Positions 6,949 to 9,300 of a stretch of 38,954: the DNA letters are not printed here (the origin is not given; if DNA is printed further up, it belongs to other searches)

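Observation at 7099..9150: Cyclic-nucleotide-binding domain fused to an AMP-nucleosidase/PNP-type catalytic domain: a candidate cNMP-gated nucleotide nucleosidase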

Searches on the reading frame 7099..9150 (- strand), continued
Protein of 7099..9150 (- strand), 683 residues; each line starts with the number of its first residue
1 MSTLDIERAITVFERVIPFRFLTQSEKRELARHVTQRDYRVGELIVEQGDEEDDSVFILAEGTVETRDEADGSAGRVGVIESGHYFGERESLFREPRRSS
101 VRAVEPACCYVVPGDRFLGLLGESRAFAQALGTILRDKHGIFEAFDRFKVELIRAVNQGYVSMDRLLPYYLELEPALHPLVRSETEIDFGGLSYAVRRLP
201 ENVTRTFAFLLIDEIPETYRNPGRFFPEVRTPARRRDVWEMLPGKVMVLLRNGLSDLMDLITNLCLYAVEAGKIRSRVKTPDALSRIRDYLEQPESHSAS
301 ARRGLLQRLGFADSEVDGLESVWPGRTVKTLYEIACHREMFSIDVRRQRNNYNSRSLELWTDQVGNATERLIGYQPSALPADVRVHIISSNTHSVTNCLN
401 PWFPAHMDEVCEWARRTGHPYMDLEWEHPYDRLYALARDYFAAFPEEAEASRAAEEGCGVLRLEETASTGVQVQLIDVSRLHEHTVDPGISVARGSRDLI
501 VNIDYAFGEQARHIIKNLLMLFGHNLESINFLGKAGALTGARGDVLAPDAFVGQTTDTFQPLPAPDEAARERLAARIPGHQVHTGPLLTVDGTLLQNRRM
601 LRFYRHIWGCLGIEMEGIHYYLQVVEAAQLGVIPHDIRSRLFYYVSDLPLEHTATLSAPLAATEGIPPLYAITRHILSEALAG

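Call 11: find_homologous_proteins(query=window:7099-9150:-, max_evalue=0.00001)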
Query window:7099-9150:- (683 aa): 413 proteins with E <= 0.00001 among 8000 candidates; the best 120 are listed.
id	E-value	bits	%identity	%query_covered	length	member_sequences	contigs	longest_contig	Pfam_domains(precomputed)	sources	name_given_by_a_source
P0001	0.0e+0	1448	92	100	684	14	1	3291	PF01048.27,PF21850.3,PF00027.36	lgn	-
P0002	0.0e+0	1326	85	100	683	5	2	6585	PF01048.27,PF21850.3,PF00027.36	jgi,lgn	jgi:hypothetical protein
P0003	0.0e+0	1316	84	100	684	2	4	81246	PF21850.3,PF00027.36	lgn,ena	-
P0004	0.0e+0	1303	83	100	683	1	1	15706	PF01048.27,PF21850.3,PF00027.36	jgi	jgi:hypothetical protein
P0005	0.0e+0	1244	79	100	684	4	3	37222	PF01048.27,PF21850.3,PF00027.36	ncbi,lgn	ncbi:MAG: DUF6909 family protein [Spirochaetota bacterium]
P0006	0.0e+0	1232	80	98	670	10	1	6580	PF01048.27,PF21850.3,PF00027.36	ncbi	-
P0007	8.2e-269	912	61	98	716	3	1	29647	PF21850.3,PF00027.36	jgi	-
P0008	2.1e-255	867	57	99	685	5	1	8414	PF21850.3,PF00027.36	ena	-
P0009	1.1e-250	852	56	99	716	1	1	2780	PF21850.3,PF00027.36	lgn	-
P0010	1.3e-250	852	56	99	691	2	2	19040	PF21850.3,PF00027.36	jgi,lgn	jgi:hypothetical protein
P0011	8.7e-250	849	56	99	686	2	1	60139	PF21850.3,PF00027.36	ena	-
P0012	5.7e-249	846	57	98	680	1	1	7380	PF21850.3,PF00027.36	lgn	-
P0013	1.4e-247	842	55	99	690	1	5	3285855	PF21850.3,PF00027.36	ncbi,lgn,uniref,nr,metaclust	ncbi:cyclic nucleotide-binding domain-containing protein [Spirochaeta africana]|uniref:Cyclic nucleo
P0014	4.8e-247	840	56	98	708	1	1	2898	PF21850.3,PF00027.36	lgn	-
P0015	5.5e-247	840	55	100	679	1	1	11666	PF21850.3,PF00027.36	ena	-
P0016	3.1e-246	837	54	98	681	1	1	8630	PF21850.3,PF00027.36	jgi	jgi:hypothetical protein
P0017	2.4e-245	834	56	98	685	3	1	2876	PF21850.3,PF00027.36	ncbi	ncbi:MAG: cyclic nucleotide-binding domain-containing protein [Spirochaeta sp.]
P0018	1.4e-244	832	55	99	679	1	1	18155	PF21850.3,PF00027.36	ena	-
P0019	5.5e-243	826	56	99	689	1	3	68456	PF21850.3,PF00027.36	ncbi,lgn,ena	-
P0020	8.0e-241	819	56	99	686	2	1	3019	PF21850.3,PF00027.36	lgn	-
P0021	4.2e-239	814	57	94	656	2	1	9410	PF21850.3,PF00027.36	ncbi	-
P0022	5.8e-239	813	55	95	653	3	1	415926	PF21850.3,PF00027.36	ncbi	ncbi:hypothetical protein JCM12856_07650 [Spirochaeta dissipatitropha]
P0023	1.8e-238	811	56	99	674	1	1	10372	PF21850.3,PF00027.36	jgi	jgi:CRP-like cAMP-binding protein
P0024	4.6e-238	810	54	98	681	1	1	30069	PF21850.3,PF00027.36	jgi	jgi:hypothetical protein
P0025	1.2e-237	809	56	99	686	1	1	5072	PF21850.3,PF00027.36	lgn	-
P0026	3.2e-237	807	55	100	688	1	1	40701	PF21850.3,PF00027.36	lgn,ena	-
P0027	4.1e-237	807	55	99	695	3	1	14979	PF21850.3,PF00027.36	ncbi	-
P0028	9.2e-237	806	54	99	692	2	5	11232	PF21850.3,PF00027.36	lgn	-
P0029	1.8e-236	805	55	99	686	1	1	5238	PF21850.3,PF00027.36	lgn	-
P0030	6.8e-236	803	54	99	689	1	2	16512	PF21850.3,PF00027.36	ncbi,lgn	ncbi:MAG: cyclic nucleotide-binding domain-containing protein [Spirochaetales bacterium]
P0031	6.9e-236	803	54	98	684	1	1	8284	PF21850.3,PF00027.36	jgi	jgi:hypothetical protein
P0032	1.0e-235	802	55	99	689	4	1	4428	PF21850.3,PF00027.36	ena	-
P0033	1.7e-235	802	55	99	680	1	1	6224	PF21850.3,PF00027.36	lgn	-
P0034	1.5e-234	799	55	99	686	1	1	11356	PF21850.3,PF00027.36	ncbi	-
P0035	4.1e-234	797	54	100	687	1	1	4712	PF21850.3,PF00027.36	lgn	-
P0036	5.3e-234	797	54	99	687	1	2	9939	PF21850.3,PF00027.36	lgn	-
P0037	6.0e-234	796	55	98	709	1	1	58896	PF21850.3,PF00027.36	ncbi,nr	ncbi:MAG: hypothetical protein EA384_13920 [Spirochaetaceae bacterium]|nr:MAG: hypothetical protein 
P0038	7.3e-234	796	54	98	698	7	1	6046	PF01048.27,PF21850.3,PF00027.36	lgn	-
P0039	4.3e-233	794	55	98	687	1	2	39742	PF21850.3,PF00027.36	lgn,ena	-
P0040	6.5e-233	793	55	98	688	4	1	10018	PF21850.3,PF00027.36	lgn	-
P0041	3.2e-232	791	63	84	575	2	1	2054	PF21850.3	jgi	jgi:hypothetical protein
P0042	4.3e-232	790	54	98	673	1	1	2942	PF21850.3,PF00027.36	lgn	-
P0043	6.1e-232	790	56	98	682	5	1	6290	PF21850.3,PF00027.36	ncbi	-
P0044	1.3e-231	789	53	99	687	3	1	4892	PF21850.3,PF00027.36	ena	-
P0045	1.7e-231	788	55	99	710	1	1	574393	PF21850.3,PF00027.36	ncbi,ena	-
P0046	1.9e-230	785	55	98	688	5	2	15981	PF21850.3,PF00027.36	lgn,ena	-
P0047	1.5e-229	782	53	98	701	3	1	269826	PF21850.3,PF00027.36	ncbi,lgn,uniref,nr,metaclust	ncbi:DUF6909 family protein [Spirochaeta lutea]|uniref:Cyclic nucleotide-binding domain-containing p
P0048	4.1e-229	781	56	94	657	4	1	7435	PF01048.27,PF21850.3,PF00027.36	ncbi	-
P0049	1.8e-227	775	53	98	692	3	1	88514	PF21850.3,PF00027.36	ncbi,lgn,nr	ncbi:MAG: hypothetical protein EA383_05445 [Spirochaetaceae bacterium]|nr:MAG: hypothetical protein 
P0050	3.5e-227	774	54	98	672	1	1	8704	PF21850.3,PF00027.36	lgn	-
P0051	5.1e-227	774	55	94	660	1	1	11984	PF21850.3,PF00027.36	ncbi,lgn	-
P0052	8.8e-227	773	53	98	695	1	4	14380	PF21850.3,PF00027.36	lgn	-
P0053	1.9e-226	772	54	98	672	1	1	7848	PF21850.3,PF00027.36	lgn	-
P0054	3.4e-226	771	52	99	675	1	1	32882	PF21850.3,PF00027.36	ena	-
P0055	4.7e-226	770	54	99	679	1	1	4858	PF21850.3,PF00027.36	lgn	-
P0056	1.7e-225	769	53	98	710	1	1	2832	PF21850.3,PF00027.36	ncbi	ncbi:DUF6909 family protein [Salinispira pacifica]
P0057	5.7e-225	767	52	99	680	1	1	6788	PF21850.3,PF00027.36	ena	-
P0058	1.4e-224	766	53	98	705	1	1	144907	PF01048.27,PF21850.3,PF00027.36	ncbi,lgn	-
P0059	2.5e-224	765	53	98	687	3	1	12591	PF21850.3,PF00027.36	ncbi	-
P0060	1.6e-223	762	52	98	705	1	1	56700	PF21850.3,PF00027.36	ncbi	-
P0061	3.7e-223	761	51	99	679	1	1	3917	PF21850.3,PF00027.36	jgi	-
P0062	4.5e-223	761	53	99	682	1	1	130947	PF21850.3,PF00027.36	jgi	-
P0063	4.8e-222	757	53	98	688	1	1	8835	PF21850.3,PF00027.36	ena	-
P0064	6.7e-222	757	52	98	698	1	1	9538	PF21850.3,PF00027.36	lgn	-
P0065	8.6e-222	756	52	99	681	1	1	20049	PF01048.27,PF21850.3,PF00027.36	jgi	jgi:CRP-like cAMP-binding protein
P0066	1.0e-221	756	53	98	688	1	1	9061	PF21850.3,PF00027.36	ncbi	ncbi:MAG: cyclic nucleotide-binding domain-containing protein [Spirochaetia bacterium]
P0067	1.5e-221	755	52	98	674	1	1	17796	PF21850.3,PF00027.36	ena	-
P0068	1.8e-221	755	50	99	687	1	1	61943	PF21850.3,PF00027.36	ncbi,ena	-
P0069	2.8e-221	755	53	97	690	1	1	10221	PF21850.3,PF00027.36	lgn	-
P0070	3.4e-221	754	52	98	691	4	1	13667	PF21850.3,PF00027.36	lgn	-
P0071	3.8e-221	754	53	98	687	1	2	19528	PF21850.3,PF00027.36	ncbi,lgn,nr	ncbi:MAG: hypothetical protein EA428_06925 [Spirochaetaceae bacterium]|nr:MAG: hypothetical protein 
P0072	6.4e-221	753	53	98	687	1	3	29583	PF21850.3,PF00027.36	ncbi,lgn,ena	-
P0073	1.8e-220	752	53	99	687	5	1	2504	PF21850.3,PF00027.36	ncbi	ncbi:MAG: DUF6909 family protein, partial [Alkalispirochaeta sp.]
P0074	2.6e-220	751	51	98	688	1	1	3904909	PF01048.27,PF21850.3,PF00027.36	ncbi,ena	-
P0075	1.1e-219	749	53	98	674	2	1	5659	PF21850.3,PF00027.36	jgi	-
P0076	1.1e-219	749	51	99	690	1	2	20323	PF21850.3,PF00027.36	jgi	jgi:Family of unknown function (DUF6909)/Cyclic nucleotide-binding domain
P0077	1.5e-219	749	53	98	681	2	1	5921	PF21850.3,PF00027.36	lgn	-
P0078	1.7e-219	749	52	98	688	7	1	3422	PF21850.3,PF00027.36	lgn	-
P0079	5.8e-219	747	51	100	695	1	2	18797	PF21850.3,PF00027.36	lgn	-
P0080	8.0e-219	747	53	99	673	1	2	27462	PF21850.3,PF00027.36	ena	-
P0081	1.1e-218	746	51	99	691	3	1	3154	PF21850.3,PF00027.36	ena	-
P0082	1.3e-218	746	53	99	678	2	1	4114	PF21850.3,PF00027.36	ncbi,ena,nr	ncbi:MAG TPA: cyclic nucleotide-binding domain-containing protein [Alkalispirochaeta sp.]|nr:cyclic 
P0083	1.6e-218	746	52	99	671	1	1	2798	PF21850.3,PF00027.36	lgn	-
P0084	3.5e-218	744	52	98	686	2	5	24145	PF21850.3,PF00027.36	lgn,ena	-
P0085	2.1e-217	742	54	94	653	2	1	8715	PF21850.3,PF00027.36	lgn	-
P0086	2.3e-217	742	51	98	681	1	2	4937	PF21850.3,PF00027.36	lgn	-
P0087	2.6e-217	742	52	99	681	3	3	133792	PF21850.3,PF00027.36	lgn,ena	-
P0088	3.0e-217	741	50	100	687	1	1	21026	PF21850.3,PF00027.36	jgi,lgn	-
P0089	3.5e-217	741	51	99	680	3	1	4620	PF21850.3,PF00027.36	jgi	jgi:hypothetical protein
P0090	1.1e-216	739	51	98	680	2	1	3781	PF21850.3,PF00027.36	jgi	jgi:CRP-like cAMP-binding protein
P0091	1.3e-216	739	51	99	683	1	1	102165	PF21850.3,PF00027.36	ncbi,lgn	ncbi:MAG: cyclic nucleotide-binding domain-containing protein [Alkalispirochaeta sp.]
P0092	1.8e-216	739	52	99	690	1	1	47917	PF21850.3,PF00027.36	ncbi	-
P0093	2.7e-216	738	52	99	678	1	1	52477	PF21850.3,PF00027.36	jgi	jgi:hypothetical protein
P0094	5.0e-216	737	52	98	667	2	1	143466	PF21850.3,PF00027.36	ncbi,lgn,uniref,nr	ncbi:Cyclic nucleotide-binding domain-containing protein [Alkalispirochaeta americana]|uniref:Cyclic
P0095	5.8e-216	737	53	98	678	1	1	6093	PF21850.3,PF00027.36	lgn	-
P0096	8.3e-216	737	51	98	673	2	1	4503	PF21850.3,PF00027.36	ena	-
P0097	1.0e-215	736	51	99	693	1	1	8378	PF21850.3,PF00027.36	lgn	-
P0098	1.1e-215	736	53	95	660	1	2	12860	PF21850.3,PF00027.36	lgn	-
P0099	1.7e-215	736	52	99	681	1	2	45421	PF21850.3,PF00027.36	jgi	jgi:CRP-like cAMP-binding protein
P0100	4.4e-215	734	53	98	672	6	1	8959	PF21850.3,PF00027.36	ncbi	-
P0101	7.9e-215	733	52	98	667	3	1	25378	PF21850.3,PF00027.36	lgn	-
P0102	9.0e-214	730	51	99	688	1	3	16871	PF21850.3,PF00027.36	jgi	jgi:hypothetical protein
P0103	1.3e-213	729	50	98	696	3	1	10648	PF21850.3,PF00027.36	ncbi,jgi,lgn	jgi:hypothetical protein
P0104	3.8e-213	728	49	99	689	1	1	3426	PF21850.3,PF00027.36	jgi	-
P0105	4.5e-213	728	50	98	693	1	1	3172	PF21850.3,PF00027.36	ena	-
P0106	5.6e-213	727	51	98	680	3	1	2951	PF21850.3,PF00027.36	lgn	-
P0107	1.5e-212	726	51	99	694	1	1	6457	PF21850.3,PF00027.36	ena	-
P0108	1.6e-212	726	51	99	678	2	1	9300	PF21850.3,PF00027.36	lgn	-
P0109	2.1e-212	725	50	100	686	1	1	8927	PF21850.3,PF00027.36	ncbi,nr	ncbi:MAG: hypothetical protein EA427_12955 [Spirochaetaceae bacterium]|nr:MAG: hypothetical protein 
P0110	2.1e-212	725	51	99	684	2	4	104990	PF21850.3,PF00027.36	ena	-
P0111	2.3e-212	725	49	99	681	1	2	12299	PF21850.3,PF00027.36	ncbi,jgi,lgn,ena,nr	ncbi:MAG: cyclic nucleotide-binding domain-containing protein [Spirochaetales bacterium]|nr:cyclic n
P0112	4.3e-212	724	52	100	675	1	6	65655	PF21850.3,PF00027.36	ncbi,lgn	ncbi:MAG: DUF6909 family protein [Spirochaetota bacterium]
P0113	5.9e-212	724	51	98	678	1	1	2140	PF21850.3,PF00027.36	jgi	jgi:CRP-like cAMP-binding protein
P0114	9.0e-212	723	51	98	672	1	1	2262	PF21850.3,PF00027.36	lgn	-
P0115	1.2e-211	723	51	98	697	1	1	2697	PF21850.3,PF00027.36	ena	-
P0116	1.3e-211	723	49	98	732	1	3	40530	PF21850.3,PF00027.36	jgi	jgi:hypothetical protein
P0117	1.6e-211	722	50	98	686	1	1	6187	PF21850.3,PF00027.36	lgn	-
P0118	2.8e-211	722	54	92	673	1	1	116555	PF21850.3,PF00027.36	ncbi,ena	-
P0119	3.7e-211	721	50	99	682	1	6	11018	PF21850.3,PF00027.36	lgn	-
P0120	4.3e-211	721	50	98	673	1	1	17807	PF21850.3,PF00027.36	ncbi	-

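Call 17: find_encoding_contigs(protein=P0013, flank=8000, max_places=1)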
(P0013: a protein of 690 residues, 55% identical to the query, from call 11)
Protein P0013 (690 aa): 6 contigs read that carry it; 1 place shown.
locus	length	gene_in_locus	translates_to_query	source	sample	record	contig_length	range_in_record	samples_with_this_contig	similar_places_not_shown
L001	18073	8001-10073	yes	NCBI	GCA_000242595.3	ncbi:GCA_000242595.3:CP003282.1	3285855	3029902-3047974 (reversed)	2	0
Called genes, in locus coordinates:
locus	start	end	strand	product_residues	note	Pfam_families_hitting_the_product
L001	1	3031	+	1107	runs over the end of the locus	-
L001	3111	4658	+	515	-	PF01409:tRNA-synt_2d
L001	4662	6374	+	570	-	PF18262:PhetRS_B1, PF03484:B5, PF17759:tRNA_synthFbeta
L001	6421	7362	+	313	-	-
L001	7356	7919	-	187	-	PF08044:DUF1707, PF09922:LiaF-like_C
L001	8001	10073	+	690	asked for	PF00027:cNMP_binding, PF21850:DUF6909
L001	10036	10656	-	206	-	PF00702:Hydrolase, PF12710:HAD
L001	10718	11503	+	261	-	-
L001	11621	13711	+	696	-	PF00009:GTP_EFTU, PF03144:GTP_EFTU_D2, PF22042:EF-G_D2, PF14492:EFG_III, PF16658:RF3_C (weak), PF03764:EFG_IV, PF00679:EFG_C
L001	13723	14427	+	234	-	PF13481:AAA_25 (weak), PF13401:AAA_22 (weak)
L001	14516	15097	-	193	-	PF02559:CarD_TRCF_RID, PF21095:CarD_C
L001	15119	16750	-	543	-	PF00496:SBP_bac_5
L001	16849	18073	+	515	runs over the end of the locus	-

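Call 18: find_encoding_contigs(protein=P0074, flank=8000, max_places=1)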
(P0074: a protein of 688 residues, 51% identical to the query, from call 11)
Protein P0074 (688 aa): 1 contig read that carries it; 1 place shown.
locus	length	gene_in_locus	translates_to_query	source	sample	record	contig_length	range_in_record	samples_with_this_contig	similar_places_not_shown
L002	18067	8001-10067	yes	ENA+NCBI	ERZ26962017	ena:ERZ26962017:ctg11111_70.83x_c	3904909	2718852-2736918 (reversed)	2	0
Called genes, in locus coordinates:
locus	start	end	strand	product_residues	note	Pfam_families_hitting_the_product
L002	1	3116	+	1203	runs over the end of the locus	-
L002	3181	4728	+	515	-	PF01409:tRNA-synt_2d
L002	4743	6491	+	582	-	PF03484:B5, PF01409:tRNA-synt_2d, PF17759:tRNA_synthFbeta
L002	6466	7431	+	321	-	-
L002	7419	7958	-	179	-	PF08044:DUF1707, PF09922:LiaF-like_C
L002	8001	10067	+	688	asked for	PF00027:cNMP_binding, PF21850:DUF6909, PF01048:PNP_UDP_1 (weak)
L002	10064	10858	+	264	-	PF00142:Fer4_NifH, PF02374:ArsA_ATPase, PF06564:CBP_BcsQ, PF09140:MipZ, PF10609:ParA (weak), PF13614:AAA_31, PF01656:CbiA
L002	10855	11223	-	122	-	PF00072:Response_reg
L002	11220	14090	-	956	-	PF01339:CheB_methylest, PF03705:CheR_N, PF01739:CheR, PF08448:PAS_4 (faint), PF13596:PAS_10, PF00989:PAS (weak), PF13188:PAS_8, PF13426:PAS_9 (weak)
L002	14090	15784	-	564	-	PF00989:PAS, PF08448:PAS_4, PF13188:PAS_8, PF13426:PAS_9, PF00512:HisKA, PF02518:HATPase_c, PF00072:Response_reg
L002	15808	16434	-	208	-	PF00702:Hydrolase, PF12710:HAD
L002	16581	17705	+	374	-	PF13433:Peripla_BP_5, PF13458:Peripla_BP_6, PF01094:ANF_receptor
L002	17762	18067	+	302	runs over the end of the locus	PF02653:BPD_transp_2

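Call 19: find_encoding_contigs(protein=P0047, flank=8000, max_places=1)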
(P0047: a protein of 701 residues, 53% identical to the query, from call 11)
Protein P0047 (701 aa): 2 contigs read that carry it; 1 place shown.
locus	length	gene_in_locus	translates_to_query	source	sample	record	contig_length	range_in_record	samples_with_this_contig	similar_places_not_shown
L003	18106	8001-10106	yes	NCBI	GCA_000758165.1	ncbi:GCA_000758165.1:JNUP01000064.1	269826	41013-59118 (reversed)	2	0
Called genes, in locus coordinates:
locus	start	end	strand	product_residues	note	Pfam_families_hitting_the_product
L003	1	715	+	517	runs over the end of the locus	PF01409:tRNA-synt_2d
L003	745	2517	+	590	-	PF18262:PhetRS_B1, PF03484:B5, PF17759:tRNA_synthFbeta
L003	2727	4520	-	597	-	PF02734:Dak2, PF21645:FakA-like_M, PF02645:DegV, PF13684:FakA-like_C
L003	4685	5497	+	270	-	PF02660:G3P_acyltransf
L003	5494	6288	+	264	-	PF06966:DUF1295, PF02544:Steroid_dh (weak), PF04140:ICMT (faint)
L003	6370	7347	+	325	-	-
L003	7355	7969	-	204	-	PF08044:DUF1707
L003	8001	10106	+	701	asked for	PF00027:cNMP_binding, PF21850:DUF6909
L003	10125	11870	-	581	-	PF00989:PAS (weak), PF08448:PAS_4 (weak), PF13188:PAS_8 (faint), PF24820:Diguanyl_cycl_sensor (faint), PF00512:HisKA, PF02518:HATPase_c, PF00072:Response_reg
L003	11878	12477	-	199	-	PF00702:Hydrolase, PF12710:HAD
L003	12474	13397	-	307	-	PF00892:EamA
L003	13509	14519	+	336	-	PF04392:ABC_sub_bind, PF13407:Peripla_BP_4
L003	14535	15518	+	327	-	PF02653:BPD_transp_2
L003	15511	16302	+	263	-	PF00005:ABC_tran, PF02463:SMC_N (faint), PF13304:AAA_21 (faint)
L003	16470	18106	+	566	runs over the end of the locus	PF00211:Guanylate_cyc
